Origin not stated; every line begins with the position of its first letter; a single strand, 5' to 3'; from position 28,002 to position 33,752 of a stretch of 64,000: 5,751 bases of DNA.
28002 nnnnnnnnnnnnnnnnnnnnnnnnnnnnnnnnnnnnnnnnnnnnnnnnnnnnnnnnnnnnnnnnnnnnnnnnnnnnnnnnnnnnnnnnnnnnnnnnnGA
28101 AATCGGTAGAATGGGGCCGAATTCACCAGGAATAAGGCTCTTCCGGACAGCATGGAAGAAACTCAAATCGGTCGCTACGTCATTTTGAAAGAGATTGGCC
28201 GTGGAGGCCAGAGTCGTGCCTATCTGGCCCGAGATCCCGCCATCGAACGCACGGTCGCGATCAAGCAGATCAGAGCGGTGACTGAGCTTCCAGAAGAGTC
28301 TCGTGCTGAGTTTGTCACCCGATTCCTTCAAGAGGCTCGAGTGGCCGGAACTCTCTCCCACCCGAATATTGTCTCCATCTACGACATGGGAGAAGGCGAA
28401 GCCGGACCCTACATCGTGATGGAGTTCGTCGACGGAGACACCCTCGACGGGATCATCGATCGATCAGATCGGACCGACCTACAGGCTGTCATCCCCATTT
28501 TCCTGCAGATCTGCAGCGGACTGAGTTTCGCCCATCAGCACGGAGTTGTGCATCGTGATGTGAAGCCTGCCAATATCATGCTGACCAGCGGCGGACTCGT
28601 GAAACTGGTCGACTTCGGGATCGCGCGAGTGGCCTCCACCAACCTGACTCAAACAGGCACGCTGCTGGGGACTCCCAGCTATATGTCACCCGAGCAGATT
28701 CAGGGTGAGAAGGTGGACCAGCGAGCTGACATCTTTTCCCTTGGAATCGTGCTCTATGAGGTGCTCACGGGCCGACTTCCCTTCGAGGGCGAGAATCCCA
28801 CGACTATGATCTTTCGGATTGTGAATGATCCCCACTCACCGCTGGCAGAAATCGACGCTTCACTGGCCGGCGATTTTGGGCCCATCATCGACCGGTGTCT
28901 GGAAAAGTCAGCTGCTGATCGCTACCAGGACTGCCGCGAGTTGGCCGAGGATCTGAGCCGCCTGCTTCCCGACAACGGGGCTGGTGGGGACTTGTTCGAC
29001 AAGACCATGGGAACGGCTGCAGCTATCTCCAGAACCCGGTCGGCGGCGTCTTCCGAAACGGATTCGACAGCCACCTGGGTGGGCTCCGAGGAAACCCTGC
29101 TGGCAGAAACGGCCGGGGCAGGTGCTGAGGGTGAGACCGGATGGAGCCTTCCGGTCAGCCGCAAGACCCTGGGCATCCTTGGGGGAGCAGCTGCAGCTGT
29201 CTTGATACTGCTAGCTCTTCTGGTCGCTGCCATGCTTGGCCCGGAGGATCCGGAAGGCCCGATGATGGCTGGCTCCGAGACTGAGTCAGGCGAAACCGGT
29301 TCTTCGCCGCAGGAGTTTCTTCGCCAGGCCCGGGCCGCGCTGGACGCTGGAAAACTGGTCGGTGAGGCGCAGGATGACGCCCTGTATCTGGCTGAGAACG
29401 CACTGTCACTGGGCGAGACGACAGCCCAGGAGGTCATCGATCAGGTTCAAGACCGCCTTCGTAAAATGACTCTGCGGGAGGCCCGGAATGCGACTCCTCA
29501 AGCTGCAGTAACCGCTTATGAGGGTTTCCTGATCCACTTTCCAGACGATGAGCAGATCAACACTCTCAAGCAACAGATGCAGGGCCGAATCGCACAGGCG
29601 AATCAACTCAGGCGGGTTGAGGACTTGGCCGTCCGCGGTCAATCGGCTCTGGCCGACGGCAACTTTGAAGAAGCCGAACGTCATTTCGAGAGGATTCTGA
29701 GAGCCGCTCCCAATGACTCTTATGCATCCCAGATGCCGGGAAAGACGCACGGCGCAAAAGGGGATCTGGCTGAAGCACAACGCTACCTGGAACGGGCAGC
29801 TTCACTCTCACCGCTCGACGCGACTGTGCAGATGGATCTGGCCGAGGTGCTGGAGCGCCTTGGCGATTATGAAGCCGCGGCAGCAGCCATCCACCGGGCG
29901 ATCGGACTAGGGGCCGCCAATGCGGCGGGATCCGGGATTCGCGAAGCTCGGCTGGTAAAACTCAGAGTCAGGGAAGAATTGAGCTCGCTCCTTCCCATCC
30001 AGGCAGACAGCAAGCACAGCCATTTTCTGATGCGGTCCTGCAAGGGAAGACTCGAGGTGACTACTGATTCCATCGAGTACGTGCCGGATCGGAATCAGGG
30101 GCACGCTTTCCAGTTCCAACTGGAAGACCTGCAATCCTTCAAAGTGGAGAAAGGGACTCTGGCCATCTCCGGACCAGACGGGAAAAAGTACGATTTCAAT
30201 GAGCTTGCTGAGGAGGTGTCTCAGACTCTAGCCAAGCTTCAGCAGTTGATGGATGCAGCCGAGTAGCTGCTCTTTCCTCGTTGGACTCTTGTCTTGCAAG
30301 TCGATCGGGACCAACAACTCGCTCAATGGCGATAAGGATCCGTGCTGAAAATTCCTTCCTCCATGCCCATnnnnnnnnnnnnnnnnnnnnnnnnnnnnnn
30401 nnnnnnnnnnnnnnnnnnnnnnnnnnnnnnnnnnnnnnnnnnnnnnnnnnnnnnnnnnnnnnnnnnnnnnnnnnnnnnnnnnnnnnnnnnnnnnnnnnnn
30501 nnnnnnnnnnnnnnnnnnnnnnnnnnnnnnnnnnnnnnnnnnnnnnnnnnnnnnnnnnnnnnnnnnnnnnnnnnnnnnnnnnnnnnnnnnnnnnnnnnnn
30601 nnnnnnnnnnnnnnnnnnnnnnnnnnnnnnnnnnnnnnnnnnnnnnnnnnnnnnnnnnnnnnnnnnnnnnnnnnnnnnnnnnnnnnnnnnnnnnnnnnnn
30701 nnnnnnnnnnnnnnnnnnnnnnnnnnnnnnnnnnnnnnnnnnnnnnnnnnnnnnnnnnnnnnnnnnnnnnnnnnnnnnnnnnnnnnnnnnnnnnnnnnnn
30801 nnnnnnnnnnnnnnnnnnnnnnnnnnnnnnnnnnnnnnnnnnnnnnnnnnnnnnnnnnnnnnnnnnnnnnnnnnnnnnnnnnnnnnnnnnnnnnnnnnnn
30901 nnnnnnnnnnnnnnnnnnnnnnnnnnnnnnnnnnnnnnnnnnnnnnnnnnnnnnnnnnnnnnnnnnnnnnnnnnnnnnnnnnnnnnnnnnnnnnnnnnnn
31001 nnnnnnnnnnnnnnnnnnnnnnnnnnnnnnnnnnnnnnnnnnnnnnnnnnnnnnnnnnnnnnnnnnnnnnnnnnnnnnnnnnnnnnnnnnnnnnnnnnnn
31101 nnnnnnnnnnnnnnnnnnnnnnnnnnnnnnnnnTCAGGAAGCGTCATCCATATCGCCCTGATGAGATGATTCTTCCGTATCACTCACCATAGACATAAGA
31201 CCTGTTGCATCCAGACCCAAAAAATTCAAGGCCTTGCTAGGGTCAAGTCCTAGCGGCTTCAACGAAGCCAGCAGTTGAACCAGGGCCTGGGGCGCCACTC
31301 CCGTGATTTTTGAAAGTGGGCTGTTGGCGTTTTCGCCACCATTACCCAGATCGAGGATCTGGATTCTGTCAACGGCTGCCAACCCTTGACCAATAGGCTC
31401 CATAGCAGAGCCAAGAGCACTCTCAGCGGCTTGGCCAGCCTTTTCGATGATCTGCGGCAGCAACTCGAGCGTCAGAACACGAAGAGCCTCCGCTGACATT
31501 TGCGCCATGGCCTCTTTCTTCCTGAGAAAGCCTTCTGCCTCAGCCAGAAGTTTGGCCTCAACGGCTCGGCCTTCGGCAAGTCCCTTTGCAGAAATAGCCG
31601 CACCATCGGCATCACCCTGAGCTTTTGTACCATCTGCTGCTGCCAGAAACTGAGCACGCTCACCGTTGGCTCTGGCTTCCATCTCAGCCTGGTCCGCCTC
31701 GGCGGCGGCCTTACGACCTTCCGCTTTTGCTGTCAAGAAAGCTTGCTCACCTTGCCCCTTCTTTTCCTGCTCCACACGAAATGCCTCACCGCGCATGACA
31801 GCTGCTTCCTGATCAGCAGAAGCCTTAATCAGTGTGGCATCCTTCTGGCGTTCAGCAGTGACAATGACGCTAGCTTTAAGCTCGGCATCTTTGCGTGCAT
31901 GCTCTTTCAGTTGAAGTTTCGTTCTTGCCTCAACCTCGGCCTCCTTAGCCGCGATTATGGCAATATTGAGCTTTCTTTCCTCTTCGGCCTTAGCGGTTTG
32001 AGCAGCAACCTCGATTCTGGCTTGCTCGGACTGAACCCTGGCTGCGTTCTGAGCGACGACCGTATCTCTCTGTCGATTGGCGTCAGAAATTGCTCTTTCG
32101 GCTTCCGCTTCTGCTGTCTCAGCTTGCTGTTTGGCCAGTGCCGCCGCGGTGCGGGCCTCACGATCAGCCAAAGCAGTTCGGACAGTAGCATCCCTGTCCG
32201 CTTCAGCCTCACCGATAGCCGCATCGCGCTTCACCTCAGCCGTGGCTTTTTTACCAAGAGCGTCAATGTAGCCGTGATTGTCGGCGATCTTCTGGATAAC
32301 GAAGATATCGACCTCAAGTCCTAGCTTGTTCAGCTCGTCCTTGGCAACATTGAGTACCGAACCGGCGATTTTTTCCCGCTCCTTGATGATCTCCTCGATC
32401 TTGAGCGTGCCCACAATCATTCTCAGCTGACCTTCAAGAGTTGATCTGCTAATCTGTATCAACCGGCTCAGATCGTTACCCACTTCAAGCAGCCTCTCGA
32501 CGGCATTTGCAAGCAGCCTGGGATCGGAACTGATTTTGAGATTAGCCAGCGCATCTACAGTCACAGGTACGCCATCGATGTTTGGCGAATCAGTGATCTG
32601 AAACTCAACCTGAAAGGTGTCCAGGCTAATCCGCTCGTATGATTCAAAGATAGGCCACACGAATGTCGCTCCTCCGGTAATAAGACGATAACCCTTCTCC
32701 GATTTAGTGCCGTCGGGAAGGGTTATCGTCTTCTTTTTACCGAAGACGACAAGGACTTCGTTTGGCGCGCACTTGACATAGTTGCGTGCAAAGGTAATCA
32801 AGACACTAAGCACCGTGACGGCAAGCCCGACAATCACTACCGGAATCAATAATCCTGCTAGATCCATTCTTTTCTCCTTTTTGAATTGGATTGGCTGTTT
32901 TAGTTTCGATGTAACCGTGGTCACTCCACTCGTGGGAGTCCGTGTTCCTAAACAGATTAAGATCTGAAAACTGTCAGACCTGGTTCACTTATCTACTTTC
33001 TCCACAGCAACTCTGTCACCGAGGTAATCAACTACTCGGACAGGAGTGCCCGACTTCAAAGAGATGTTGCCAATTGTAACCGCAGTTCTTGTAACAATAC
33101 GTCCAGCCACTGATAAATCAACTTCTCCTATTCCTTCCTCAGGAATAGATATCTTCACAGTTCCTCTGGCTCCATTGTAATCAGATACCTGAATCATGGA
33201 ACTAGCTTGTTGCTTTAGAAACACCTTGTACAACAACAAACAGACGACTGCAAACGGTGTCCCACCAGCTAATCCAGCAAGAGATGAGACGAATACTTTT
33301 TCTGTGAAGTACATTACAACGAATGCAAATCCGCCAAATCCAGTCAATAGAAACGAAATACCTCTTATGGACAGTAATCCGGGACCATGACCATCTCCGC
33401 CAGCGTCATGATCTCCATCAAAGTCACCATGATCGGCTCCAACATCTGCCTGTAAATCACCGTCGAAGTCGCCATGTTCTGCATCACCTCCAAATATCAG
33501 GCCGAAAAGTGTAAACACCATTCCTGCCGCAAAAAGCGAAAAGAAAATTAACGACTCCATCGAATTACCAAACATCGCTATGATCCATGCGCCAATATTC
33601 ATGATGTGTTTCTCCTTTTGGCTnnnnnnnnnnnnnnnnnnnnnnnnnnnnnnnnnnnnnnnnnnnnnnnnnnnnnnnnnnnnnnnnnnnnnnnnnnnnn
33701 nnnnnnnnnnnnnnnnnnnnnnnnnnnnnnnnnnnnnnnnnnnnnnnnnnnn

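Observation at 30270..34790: Low-GC (~48% vs ~60%) island: flotillin-NfeD operon flanked by two paralogous beta-carbonic-anhydrase-like Cys/His/Cys proteins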

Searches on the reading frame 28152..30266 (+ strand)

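Call 48: search_protein_families(library=pfam, proteins=[window:28152-30266:+], max_evalue=0.001)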
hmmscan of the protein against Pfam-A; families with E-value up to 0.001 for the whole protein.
window:28152-30266:+ (704 aa): 12 families
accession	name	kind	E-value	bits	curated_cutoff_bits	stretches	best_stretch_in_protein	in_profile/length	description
PF00069.31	Pkinase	-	5.5e-54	183.8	31.7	1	9-259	1-253/263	Protein kinase domain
PF07714.23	PK_Tyr_Ser-Thr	-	4.8e-36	124.8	23.1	1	14-258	6-249/258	Protein tyrosine and serine/threonine kinase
PF07719.23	TPR_2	-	1.1e-10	41.2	27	1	492-522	4-34/34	Tetratricopeptide repeat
PF13432.12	TPR_16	-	6.2e-10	39.8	32.7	1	531-590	5-64/65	Tetratricopeptide repeat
PF13428.12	TPR_14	-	1.3e-09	38.2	23.5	0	492-524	4-36/44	Tetratricopeptide repeat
PF13181.12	TPR_8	-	1.4e-08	34.7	25.7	0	530-554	8-32/34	Tetratricopeptide repeat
PF00515.34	TPR_1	-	8.4e-08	32.2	27.8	0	495-522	7-34/34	Tetratricopeptide repeat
PF14559.12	TPR_19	-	2e-06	28.5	25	1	535-583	3-51/68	Tetratricopeptide repeat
PF13371.12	TPR_9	-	4.2e-06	27.1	35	0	536-585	8-57/73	Tetratricopeptide repeat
PF13176.12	TPR_7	-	6.1e-06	26.4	27.9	0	563-584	5-26/36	Tetratricopeptide repeat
PF03109.22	ABC1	-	2e-05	24.3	22.9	1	87-164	144-220/244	ABC1 atypical kinase-like domain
PF01636.29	APH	-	0.0003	21.1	23.2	0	128-160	166-199/239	Phosphotransferase enzyme family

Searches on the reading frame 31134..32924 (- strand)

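Call 3: search_protein_families(library=pfam, proteins=[window:31134-32924:-], max_evalue=1)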
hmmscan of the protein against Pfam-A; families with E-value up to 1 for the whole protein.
window:31134-32924:- (596 aa): 2 families
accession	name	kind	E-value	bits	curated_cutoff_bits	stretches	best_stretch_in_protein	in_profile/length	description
PF01145.31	Band_7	-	2.6e-25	89.9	23.6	1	54-243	5-175/176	SPFH domain / Band 7 family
PF15975.10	Flot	-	0.004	17.7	27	1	439-542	2-107/124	Flotillin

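Call 4: search_protein_families(library=ncbifam, proteins=[window:31134-32924:-], max_evalue=1)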
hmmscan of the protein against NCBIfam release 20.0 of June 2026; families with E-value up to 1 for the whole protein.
window:31134-32924:- (596 aa): 1 family
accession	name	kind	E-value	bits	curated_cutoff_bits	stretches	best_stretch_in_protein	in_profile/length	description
NF058507.1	FlotScfldFlot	equivalog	6.8e-57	193.6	700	2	34-429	6-394/477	flotillin lipid rafts scaffold protein FloT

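Call 72: search_protein_families(library=padloc, proteins=[window:31134-32867:-], max_evalue=0.01)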
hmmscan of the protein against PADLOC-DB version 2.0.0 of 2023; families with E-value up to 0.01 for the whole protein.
window:31134-32867:- (577 aa): 0 families

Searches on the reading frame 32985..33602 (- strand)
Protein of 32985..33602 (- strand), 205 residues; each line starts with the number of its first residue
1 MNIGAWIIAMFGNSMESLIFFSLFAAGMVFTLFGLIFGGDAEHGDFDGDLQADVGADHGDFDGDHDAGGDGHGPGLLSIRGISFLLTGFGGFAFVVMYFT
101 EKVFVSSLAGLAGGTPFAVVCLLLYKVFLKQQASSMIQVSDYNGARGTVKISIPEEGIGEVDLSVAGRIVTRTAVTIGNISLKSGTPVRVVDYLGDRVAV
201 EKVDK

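Call 3: search_protein_families(library=pfam, proteins=[window:32985-33602:-], max_evalue=1)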
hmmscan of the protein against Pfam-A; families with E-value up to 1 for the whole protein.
window:32985-33602:- (205 aa): 1 family
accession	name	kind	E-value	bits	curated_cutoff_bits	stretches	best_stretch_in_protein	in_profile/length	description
PF22807.2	TrAA12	-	0.65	8.7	30.9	1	19-74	365-416/463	TrAA12-like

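Call 4: search_protein_families(library=ncbifam, proteins=[window:32985-33602:-], max_evalue=1)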
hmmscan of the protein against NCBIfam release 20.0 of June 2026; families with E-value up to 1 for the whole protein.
window:32985-33602:- (205 aa): 0 families

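Call 53: search_solved_structures(query=A4, max_evalue=10, show_alignments=2)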
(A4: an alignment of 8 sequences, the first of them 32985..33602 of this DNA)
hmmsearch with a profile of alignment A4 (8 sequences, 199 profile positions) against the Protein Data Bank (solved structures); distinct sequences matched with E-value up to 10: 5.
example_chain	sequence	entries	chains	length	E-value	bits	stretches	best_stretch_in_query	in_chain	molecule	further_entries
2k14_A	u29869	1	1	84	7.2e-08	35.3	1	130-195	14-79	YuaF protein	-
4avr_A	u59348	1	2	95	0.06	16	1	159-198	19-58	PA4485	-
4cql_B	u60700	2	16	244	0.5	13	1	99-153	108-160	CARBONYL REDUCTASE FAMILY MEMBER 4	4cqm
7ew2_R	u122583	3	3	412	0.56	12.8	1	35-123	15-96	Sphingosine 1-phosphate receptor 3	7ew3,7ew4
9t5t_G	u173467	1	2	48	0.78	12.4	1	93-123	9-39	PsbH2'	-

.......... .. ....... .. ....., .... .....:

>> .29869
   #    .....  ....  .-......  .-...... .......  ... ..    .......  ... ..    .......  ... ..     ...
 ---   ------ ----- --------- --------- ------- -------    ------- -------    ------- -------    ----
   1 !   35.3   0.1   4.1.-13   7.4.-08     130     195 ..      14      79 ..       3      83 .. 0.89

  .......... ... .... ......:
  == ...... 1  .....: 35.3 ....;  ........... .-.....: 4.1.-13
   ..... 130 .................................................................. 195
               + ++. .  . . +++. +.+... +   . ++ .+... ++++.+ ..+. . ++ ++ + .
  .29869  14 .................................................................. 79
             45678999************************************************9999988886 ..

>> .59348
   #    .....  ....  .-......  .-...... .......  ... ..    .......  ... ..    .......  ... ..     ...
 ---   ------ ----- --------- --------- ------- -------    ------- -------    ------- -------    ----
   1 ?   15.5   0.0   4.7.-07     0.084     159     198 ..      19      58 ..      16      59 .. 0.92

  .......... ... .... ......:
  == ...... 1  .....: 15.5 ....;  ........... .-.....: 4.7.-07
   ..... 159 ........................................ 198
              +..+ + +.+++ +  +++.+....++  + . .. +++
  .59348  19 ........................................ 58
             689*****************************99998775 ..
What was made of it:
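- Closest known: Bacillus subtilis yuaF-floT. Same: The NfeD C-terminal domain is homologous to YuaF (E 7.2e-8, call 53).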

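Call 54: search_protein_families(library=pfam, alignment_id=A4, max_evalue=10)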
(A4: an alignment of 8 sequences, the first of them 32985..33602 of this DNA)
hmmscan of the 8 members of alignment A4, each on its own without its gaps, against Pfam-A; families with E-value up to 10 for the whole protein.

A. member 1, window:32985-33602:- (205 aa): 1 family
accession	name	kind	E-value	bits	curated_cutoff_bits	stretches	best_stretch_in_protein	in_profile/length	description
PF22807.2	TrAA12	-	0.65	8.7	30.9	1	19-74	365-416/463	TrAA12-like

B. families by the number of members that match (of 8 scanned): 8 families
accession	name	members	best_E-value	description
PF01957.25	NfeD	4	7.9e-06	NfeD-like C-terminal, partner-binding domain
PF06645.18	SPC12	2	0.056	Microsomal signal peptidase 12 kDa subunit (SPC12)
PF22807.2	TrAA12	2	0.21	TrAA12-like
PF04932.20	Wzy_C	1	0.013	O-Antigen ligase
PF13567.11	DUF4131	1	0.074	Domain of unknown function (DUF4131)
PF19670.4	DUF6173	1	0.15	Family of unknown function (DUF6173)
PF17431.7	YpmT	1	0.46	Uncharacterized YmpT-like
PF11188.13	DUF2975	1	4.5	Protein of unknown function (DUF2975)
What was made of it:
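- On NfeD, short YuaF type (NfeD2): The window protein alone gives no Pfam hit (calls 3, 53, 54).
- Checked: A profile of 8 cassette orthologues hits B. subtilis YuaF (2K14) at 7.2e-8, and 4 of 8 hit Pfam NfeD (calls 53, 54).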

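Call 72: search_protein_families(library=padloc, proteins=[window:32985-33602:-], max_evalue=0.01)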
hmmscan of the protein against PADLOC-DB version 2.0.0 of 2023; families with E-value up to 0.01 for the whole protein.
window:32985-33602:- (205 aa): 0 families

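Call 88: list_cluster_members(proteins=[P0013, P0041, P0044, P0047, window:32985-33602:-, window:33624-34271:-, window:30371-31099:-])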
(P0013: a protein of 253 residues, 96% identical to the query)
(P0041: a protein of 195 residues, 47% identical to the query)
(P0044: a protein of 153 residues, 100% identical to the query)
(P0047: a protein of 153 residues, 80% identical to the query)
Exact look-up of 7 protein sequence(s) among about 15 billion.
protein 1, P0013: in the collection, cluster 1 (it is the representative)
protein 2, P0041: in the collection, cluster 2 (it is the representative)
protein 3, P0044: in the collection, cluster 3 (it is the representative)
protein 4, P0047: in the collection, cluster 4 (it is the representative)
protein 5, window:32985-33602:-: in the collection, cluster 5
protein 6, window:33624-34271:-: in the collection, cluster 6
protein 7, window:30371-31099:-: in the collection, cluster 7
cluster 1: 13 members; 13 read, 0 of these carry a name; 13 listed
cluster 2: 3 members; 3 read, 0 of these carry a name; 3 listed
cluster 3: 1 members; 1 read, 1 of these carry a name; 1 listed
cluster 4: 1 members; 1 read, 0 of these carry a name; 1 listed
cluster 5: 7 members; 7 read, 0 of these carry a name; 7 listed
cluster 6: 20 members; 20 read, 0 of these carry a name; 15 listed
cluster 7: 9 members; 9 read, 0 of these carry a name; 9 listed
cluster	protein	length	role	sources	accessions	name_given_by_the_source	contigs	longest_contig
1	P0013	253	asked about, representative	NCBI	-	-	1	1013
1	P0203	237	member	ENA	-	-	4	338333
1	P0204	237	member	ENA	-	-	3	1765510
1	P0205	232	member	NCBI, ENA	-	-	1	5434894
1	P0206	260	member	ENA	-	-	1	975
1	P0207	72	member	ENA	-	-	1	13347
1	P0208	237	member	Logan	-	-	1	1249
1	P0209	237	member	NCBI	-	-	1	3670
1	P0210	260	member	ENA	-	-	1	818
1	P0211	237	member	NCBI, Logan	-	-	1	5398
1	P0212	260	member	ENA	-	-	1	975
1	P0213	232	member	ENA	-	-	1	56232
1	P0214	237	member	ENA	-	-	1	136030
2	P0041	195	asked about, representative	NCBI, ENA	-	-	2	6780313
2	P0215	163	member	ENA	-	-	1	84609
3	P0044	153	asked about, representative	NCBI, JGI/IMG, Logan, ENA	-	carbonic anhydrase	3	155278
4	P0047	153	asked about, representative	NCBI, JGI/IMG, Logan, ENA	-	-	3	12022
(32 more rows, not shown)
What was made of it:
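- Checked: The 242-aa A, the 215-aa D and the 205-aa NfeD exist as exactly these sequences in the public protein collection (call 88).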
